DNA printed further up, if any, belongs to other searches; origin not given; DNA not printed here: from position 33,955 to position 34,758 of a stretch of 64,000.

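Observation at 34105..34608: Bacterial-type translation initiation factor IF-3 in a phage-like accessory region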

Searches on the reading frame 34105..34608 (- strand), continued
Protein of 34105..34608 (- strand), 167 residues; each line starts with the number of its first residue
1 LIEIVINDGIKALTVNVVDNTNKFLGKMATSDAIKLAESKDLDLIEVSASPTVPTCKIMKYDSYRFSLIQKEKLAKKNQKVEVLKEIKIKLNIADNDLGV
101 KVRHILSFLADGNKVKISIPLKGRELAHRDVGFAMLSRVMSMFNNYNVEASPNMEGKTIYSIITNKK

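Call 33: find_encoding_contigs(protein=P0004, flank=5000, max_places=2)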
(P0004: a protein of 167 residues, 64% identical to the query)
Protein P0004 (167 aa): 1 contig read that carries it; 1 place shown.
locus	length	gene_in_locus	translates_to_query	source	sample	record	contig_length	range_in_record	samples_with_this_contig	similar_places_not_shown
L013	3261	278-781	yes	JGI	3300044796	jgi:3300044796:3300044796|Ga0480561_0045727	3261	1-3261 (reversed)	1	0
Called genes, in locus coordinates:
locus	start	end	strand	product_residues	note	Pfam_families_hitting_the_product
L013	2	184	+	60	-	?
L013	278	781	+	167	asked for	PF05198:IF3_N, PF00707:IF3_C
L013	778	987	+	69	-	-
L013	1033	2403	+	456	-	PF13203:DUF2201_N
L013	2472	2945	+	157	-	-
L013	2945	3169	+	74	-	-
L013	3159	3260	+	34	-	?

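Call 34: find_encoding_contigs(protein=P0003, flank=5000, max_places=2)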
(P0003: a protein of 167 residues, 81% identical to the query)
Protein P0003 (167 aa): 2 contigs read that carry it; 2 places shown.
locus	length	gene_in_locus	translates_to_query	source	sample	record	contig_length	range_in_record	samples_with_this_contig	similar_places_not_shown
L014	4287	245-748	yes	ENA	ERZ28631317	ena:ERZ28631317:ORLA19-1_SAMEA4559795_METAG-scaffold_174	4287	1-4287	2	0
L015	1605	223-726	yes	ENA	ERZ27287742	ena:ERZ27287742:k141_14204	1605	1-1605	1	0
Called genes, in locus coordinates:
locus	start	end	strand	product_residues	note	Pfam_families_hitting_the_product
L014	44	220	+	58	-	-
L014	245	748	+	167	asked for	PF05198:IF3_N, PF00707:IF3_C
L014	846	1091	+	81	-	-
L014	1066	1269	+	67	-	-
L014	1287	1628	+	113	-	-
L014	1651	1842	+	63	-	-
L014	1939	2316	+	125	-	-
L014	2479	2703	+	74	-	-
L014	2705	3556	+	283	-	PF01145:Band_7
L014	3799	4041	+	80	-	-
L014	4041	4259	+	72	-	-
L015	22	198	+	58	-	-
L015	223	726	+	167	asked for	PF05198:IF3_N, PF00707:IF3_C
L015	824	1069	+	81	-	-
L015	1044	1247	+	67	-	-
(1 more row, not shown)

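Call 35: find_encoding_contigs(protein=P0006, flank=8000, max_places=2)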
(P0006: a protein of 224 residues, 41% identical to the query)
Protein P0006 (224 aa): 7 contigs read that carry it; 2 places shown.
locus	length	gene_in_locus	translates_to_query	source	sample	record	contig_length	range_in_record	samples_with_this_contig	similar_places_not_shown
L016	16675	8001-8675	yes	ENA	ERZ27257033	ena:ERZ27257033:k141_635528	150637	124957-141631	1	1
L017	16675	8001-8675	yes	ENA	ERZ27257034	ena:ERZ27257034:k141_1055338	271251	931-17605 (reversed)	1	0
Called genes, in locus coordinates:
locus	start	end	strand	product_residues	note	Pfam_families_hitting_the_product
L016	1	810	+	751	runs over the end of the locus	PF13525:YfiO (faint), PF13174:TPR_6 (faint), PF01464:SLT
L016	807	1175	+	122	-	PF01152:Bac_globin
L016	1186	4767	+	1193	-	PF02811:PHP, PF07733:DNA_pol3_alpha, PF17657:DNA_pol3_finger, PF14579:HHH_6, PF01336:tRNA_anti-codon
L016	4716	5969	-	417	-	PF01551:Peptidase_M23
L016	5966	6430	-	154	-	-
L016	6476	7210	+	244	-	-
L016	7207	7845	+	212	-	PF21948:LplA-B_cat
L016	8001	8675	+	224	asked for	PF05198:IF3_N, PF00707:IF3_C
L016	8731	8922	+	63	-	PF01632:Ribosomal_L35p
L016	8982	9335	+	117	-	PF00453:Ribosomal_L20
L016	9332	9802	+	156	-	-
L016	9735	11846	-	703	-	PF00239:Resolvase, PF07508:Recombinase, PF13408:Zn_ribbon_recom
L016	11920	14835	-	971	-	-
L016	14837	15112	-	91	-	-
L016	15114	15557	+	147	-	-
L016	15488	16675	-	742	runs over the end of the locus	-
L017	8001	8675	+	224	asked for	PF05198:IF3_N, PF00707:IF3_C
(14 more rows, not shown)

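Call 39: search_protein_representatives(protein=window:34105-34608:-)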
Query: 167 residues. Proteins with E-value up to 0.001 (for the whole library): 8629; up to 1e-10: 4123; up to 1e-30: 2. The best 150 are listed.
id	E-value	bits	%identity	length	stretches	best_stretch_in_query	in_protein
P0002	9.7e-85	298.5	86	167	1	1-167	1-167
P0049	7.9e-32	126.8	35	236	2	35-164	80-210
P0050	2.6e-30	121.9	40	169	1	4-165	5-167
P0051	6.6e-30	120.6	41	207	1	7-163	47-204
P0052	2.4e-29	118.8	36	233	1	5-163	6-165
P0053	2.6e-29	118.7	39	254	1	4-165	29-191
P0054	2.6e-29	118.7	38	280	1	6-165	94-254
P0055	2.9e-29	118.5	46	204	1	25-162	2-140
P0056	3.0e-29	118.4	38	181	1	5-164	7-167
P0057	4.1e-29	118.0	37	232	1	5-165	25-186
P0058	4.1e-29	118.0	38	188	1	3-164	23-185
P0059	5.9e-29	117.5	40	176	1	4-165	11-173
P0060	6.2e-29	117.4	42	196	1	7-165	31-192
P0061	8.1e-29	117.1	39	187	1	6-161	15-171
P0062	8.9e-29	116.9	36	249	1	6-165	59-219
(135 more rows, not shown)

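Call 44: get_annotated_region(hit=H15, flank=1500)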
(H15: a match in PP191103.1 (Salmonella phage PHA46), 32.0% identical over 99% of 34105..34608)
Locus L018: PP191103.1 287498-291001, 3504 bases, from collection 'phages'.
description: Salmonella phage PHA46, complete genome.
organism: Salmonella phage PHA46 (NCBI taxid 3117424)
taxonomy: Viruses; Duplodnaviria; Heunggongvirae; Uroviricota; Caudoviricetes
host: Salmonella enterica subsp. enterica serovar Typhimurium str. ATCC 14028; source: Lerma Santiago River; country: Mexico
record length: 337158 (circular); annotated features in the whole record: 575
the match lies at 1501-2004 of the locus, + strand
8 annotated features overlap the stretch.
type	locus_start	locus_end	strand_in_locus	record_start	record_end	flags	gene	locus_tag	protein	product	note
CDS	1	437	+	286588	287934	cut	-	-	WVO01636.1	Dda-like helicase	-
CDS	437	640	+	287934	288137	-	-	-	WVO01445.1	hypothetical protein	-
CDS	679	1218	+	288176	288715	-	-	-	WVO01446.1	hypothetical protein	-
CDS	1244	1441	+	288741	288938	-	-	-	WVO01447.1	hypothetical protein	-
CDS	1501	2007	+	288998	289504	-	-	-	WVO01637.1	translation initiation factor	-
CDS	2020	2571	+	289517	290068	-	-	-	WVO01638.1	ATP-dependent protease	-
CDS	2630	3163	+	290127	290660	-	-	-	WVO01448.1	hypothetical protein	-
CDS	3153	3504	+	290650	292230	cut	-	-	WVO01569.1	virion structural protein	-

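Call 45: get_annotated_region(hit=H30, flank=1500)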
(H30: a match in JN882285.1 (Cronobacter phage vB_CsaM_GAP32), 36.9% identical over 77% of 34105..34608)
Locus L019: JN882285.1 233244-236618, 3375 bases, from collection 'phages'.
description: Cronobacter phage vB_CsaM_GAP32, complete genome.
organism: Cronobacter phage vB_CsaM_GAP32 (NCBI taxid 1141136)
taxonomy: Viruses; Duplodnaviria; Heunggongvirae; Uroviricota; Caudoviricetes; Mimasvirus; Mimasvirus GAP32
host: Cronobacter sakazakii; source: -; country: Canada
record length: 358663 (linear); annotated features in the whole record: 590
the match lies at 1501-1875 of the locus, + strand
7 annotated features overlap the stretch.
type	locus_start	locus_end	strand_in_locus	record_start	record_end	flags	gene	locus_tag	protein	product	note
CDS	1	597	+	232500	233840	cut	-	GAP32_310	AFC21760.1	DNA helicase Dda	similar to YP_003579895.1 Dda DNA helicase [Klebsiella phage KP15]; PF05970.8 PIF1; PB010441 Pfam-B_10441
CDS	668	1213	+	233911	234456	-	-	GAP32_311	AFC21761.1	hypothetical protein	-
CDS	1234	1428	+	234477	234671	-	-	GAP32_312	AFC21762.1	hypothetical protein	-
CDS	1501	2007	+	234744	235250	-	-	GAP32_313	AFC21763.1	translation initiation factor IF-3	similar to YP_003432420.1 translation initiation factor 3 [Hydrogenobacter thermophilus TK-6]; PF05198.10 IF3_N; ...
CDS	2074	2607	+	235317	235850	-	-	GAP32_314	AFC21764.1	ATP-dependent Clp protease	similar to YP_001355850.1 ATP-dependent Clp protease, adaptor protein ClpS [Nitratiruptor sp. SB155-2]; PF02617.11 Clp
CDS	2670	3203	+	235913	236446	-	-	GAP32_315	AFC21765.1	hypothetical protein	similar to YP_003591270.1 hypothetical protein Cseg_0125 [Caulobacter segnis ATCC 21756]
CDS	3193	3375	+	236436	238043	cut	-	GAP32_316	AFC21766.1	hypothetical protein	similar to ZP_08695409.1 hypothetical protein FVAG_02046 [Fusobacterium varium ATCC 27725]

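Call 46: get_annotated_region(hit=H36, flank=1500)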
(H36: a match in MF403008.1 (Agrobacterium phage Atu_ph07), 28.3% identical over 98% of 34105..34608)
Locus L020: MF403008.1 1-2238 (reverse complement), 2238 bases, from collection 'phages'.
description: Agrobacterium phage Atu_ph07, complete genome.
organism: Agrobacterium phage Atu_ph07 (NCBI taxid 2024264)
taxonomy: Viruses; Duplodnaviria; Heunggongvirae; Uroviricota; Caudoviricetes; Polybotosvirus; Polybotosvirus Atuph07
host: Agrobacterium tumefaciens C58; source: -; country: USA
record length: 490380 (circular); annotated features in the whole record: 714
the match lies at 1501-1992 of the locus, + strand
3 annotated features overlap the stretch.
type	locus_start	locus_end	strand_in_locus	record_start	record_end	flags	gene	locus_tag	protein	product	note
CDS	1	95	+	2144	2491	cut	-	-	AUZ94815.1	hypothetical protein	-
CDS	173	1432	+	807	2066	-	-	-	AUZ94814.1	ATP-dependent Clp protease ATP-binding subunit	-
CDS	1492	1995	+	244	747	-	-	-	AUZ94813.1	translation initiation factor 3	-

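Call 47: get_annotated_region(hit=H28, flank=1500)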
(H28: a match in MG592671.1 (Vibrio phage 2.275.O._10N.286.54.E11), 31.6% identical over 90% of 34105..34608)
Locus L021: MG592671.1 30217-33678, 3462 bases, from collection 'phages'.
description: Vibrio phage 2.275.O._10N.286.54.E11, partial genome.
organism: Vibrio phage 2.275.O._10N.286.54.E11 (NCBI taxid 1881285)
taxonomy: Viruses; Duplodnaviria; Heunggongvirae; Uroviricota; Caudoviricetes
host: Vibrio cyclitrophicus; source: iron chloride precipitation of 0.2um-filtered seawater, resuspended in oxalate solution; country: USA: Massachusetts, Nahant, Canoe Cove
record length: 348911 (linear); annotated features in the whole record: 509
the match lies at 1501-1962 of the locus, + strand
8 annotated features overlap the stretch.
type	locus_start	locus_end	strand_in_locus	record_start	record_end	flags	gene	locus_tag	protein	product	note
CDS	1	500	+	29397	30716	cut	-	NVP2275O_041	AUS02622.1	P-loop containing nucleoside triphosphate hydrolase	NVP2275O_041; cvp_best_match:RF_PEP_414087228; InterPro:IPR027417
CDS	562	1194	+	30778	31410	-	-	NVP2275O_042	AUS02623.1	hypothetical protein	NVP2275O_042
CDS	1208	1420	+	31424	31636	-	-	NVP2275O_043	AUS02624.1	hypothetical protein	NVP2275O_043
CDS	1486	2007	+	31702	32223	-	-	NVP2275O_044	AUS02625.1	translation initiation factor IF-3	NVP2275O_044; tara_best_match:OM-RGC.v1.018611987; cvp_best_match:RF_PEP_414087231; InterPro:IPR019814; ...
CDS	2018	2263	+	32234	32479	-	-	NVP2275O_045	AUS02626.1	RpsU3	NVP2275O_045; tara_best_match:OM-RGC.v1.032382201; InterPro:IPR001911; kegg:none|pfam:PF01165|cog:COG0828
CDS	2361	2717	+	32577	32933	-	-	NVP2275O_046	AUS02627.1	ribosomal protein L7/L12/ClpS-like adaptor protein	NVP2275O_046; InterPro:IPR014719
CDS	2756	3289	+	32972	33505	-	-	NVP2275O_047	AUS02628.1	KTSC domain protein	NVP2275O_047; cvp_best_match:RF_PEP_414087233; InterPro:IPR025309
CDS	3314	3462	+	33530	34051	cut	-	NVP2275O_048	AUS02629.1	hypothetical protein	NVP2275O_048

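Call 48: get_annotated_region(hit=H25, flank=1500)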
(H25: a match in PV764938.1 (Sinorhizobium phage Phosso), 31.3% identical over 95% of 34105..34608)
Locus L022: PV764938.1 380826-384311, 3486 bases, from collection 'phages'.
description: Sinorhizobium phage Phosso, complete genome.
organism: Sinorhizobium phage Phosso (NCBI taxid 3435197)
taxonomy: Viruses
host: Sinohrizobium meliloti NRRL L-50; source: soil; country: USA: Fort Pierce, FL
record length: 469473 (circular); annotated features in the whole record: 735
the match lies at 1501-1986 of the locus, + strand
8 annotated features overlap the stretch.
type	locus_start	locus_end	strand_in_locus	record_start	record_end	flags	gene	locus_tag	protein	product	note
CDS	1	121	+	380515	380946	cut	-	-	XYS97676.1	hypothetical protein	519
CDS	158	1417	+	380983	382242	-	-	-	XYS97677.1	ATP-dependent Clp protease ATP-binding subunit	520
CDS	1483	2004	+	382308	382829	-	-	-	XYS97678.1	translation initiation factor IF-3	521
CDS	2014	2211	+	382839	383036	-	-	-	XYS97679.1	hypothetical protein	522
CDS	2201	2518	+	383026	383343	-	-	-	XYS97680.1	hypothetical protein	523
tRNA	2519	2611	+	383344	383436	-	-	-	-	tRNA-Ile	tRNA-Ile(tat)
CDS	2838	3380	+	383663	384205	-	-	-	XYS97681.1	HNH endonuclease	525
CDS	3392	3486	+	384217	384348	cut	-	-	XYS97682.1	hypothetical protein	526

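Call 49: get_annotated_region(hit=H1, flank=1500)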
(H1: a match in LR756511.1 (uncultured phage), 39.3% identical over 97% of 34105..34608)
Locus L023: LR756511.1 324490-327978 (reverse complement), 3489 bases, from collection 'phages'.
description: uncultured phage genome assembly, chromosome: 1.
organism: uncultured phage (NCBI taxid 278008)
taxonomy: Viruses; environmental samples
host: -; source: metagenomic; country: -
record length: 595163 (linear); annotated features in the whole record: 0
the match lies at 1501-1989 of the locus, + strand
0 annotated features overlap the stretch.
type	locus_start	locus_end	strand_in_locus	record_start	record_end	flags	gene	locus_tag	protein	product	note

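Call 50: get_annotated_region(hit=H20, flank=1500)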
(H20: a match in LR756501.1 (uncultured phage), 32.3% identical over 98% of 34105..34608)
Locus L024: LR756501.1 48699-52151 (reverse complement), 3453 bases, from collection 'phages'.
description: uncultured phage genome assembly, chromosome: 1.
organism: uncultured phage (NCBI taxid 278008)
taxonomy: Viruses; environmental samples
host: -; source: metagenomic; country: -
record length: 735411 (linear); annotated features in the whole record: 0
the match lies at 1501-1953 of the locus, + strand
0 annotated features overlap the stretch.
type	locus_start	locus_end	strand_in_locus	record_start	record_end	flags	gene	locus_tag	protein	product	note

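Call 64: find_related_loci(query=A1, collection=viral_contigs, flank=10000)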
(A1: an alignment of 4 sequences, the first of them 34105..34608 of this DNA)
Query A1 (167 aa) in viral_contigs; peptide patterns used: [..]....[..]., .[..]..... (x = any residue, [..] = any of these).
343 stretches matched a pattern; 21 encode a relative of the query (tblastn E <= 1e-3); 21 distinct loci.
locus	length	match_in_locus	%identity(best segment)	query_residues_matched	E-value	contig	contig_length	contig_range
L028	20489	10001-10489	35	6-167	6e-23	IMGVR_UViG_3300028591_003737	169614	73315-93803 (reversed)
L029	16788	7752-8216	32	11-166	2e-21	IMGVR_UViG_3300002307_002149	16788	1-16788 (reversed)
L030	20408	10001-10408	37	24-160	2e-18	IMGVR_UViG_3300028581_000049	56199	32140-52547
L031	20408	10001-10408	37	24-160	2e-18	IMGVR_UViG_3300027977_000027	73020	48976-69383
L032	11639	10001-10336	44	28-137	3e-14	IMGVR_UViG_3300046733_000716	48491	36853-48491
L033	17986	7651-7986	44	28-137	3e-14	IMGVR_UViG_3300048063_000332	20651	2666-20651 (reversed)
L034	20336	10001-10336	44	28-137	3e-14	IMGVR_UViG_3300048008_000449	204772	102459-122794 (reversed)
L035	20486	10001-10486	36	4-157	2e-12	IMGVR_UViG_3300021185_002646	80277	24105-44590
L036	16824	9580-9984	36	4-137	4e-12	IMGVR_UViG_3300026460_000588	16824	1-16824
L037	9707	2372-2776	36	4-137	4e-12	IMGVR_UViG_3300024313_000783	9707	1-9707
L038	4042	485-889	36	4-137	3e-12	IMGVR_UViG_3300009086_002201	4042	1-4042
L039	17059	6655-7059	36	4-137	4e-12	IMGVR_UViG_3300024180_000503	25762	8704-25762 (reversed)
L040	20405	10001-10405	36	4-137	3e-12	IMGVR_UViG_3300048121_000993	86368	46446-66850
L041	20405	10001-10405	36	4-137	4e-12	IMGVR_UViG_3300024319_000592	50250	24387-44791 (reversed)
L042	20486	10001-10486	35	4-157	4e-12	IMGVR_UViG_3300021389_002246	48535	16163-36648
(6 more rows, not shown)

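Call 73: predict_structure(alignment_id=A2)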
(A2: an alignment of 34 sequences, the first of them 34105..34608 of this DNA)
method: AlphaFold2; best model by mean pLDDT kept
length: 167 residues; sequences in the alignment: 34
mean_pLDDT: 87.0   pTM: 0.52
mean pLDDT of the five models: 87.0, 86.7, 85.5, 84.2, 83.2
residues with pLDDT >= 90: 65; 70-90: 92; 50-70: 10; < 50: 0
segments of 3 or more residues with pLDDT < 50: none
pLDDT, mean of each block of 10 residues (from residue 1): 81 92 92 93 91 90 86 71 83 88 89 89 84 89 86 89 82
secondary structure, 60 per line:
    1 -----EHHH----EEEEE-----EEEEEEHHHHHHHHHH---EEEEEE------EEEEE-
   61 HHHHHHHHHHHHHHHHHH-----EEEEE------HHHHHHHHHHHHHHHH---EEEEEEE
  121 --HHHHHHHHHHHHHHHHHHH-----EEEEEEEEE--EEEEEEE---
elements in order: E14-18 E24-29 H30-39 E43-48 E55-59 H61-78 E84-88 H95-110 E114-120 H123-141 E147-155 E158-164

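Call 76: fold_search(model_id=the predicted structure, library=pdb)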
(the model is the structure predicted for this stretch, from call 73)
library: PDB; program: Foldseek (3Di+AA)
matches with E <= 10: 781; with E <= 0.001: 22
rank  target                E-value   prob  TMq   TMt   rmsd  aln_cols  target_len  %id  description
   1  9a5a_B                8.7e-20  1.00  0.74  0.72   3.4       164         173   35  Integrative model of YABR-IF3 by crosslinking MS and deep learning (released 2024-09-18)
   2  5lmn_X                4.7e-17  1.00  0.70  0.70   4.1       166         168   36  Structure of bacterial 30S-IF1-IF3-mRNA translation pre-initiation complex (state-1A) (released 2016-10-05)
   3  5lms_X                2.1e-15  1.00  0.49  0.50   6.1       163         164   36  Structure of bacterial 30S-IF1-IF3-mRNA-tRNA translation pre-initiation complex(state-2C) (released 2016-10-05)
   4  9ss2_F3               5.5e-15  1.00  0.65  0.65   4.5       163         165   33  30S ribosomal subunit RimM-KO with IF1 and IF3 (State III) (released 2026-02-04)
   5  9ss1_F3               1.5e-14  1.00  0.67  0.67   4.3       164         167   34  30S ribosomal subunit RimM-KO with IF1 and IF3 (State II) (released 2026-02-04)
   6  6rw4_8                1.5e-11  1.00  0.51  0.45   7.2       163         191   18  Structure of human mitochondrial 28S ribosome in complex with mitochondrial IF3 (released 2020-06-03)
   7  6neq_z                4.7e-10  1.00  0.50  0.42   7.3       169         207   18  Structure of human mitochondrial translation initiation factor 3 bound to the small ribosomal subunit-Class-II (released 2019-02-27)
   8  8jsh_A                2.1e-09  1.00  0.72  0.72   3.6       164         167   34  Structure of the 30S-body-IF3 complex from Escherichia coli (released 2024-01-24)
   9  1tig                  1.5e-08  1.00  0.47  0.86   1.7        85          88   30  TRANSLATION INITIATION FACTOR 3 C-TERMINAL DOMAIN (released 1995-12-07)
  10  6vrj_MODEL_1_A        2.0e-08  1.00  0.50  0.82   2.1        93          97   39  Solution structure of Pseudomonas aeruginosa IF3 C-terminal domain (released 2021-02-10)
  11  9fco_J                2.9e-08  1.00  0.54  0.86   1.7       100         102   35  Structure of E. coli 30S-IF1-IF3-mRNA-Kasugamycin complex (released 2025-03-19)
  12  7pua_IB               2.9e-08  1.00  0.40  0.16  12.7       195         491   17  Middle assembly intermediate of the Trypanosoma brucei mitoribosomal small subunit (released 2022-03-02)
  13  2m71_MODEL_1_A        3.7e-08  1.00  0.50  0.82   1.6        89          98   42  Solution structure of the a C-terminal domain of translation initiation factor IF-3 from Campylobacter jejuni (released 2013-05-15)
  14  7pub_IB               4.8e-08  1.00  0.36  0.14  13.0       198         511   17  Late assembly intermediate of the Trypanosoma brucei mitoribosomal small subunit (released 2022-05-04)
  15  9ss0_F3               5.8e-08  1.00  0.54  0.80   2.5       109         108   32  30S ribosomal subunit RimM-KO with IF1 and IF3 (State I) (released 2026-02-04)
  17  1tif                  5.5e-07  1.00  0.41  0.84   1.9        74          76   34  TRANSLATION INITIATION FACTOR 3 N-TERMINAL DOMAIN (released 1995-12-07)
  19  6o6d                  1.9e-05  1.00  0.37  0.90   1.3        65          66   32  N-terminal domain of translation initiation factor IF-3 from Helicobacter pylori (released 2019-03-13)
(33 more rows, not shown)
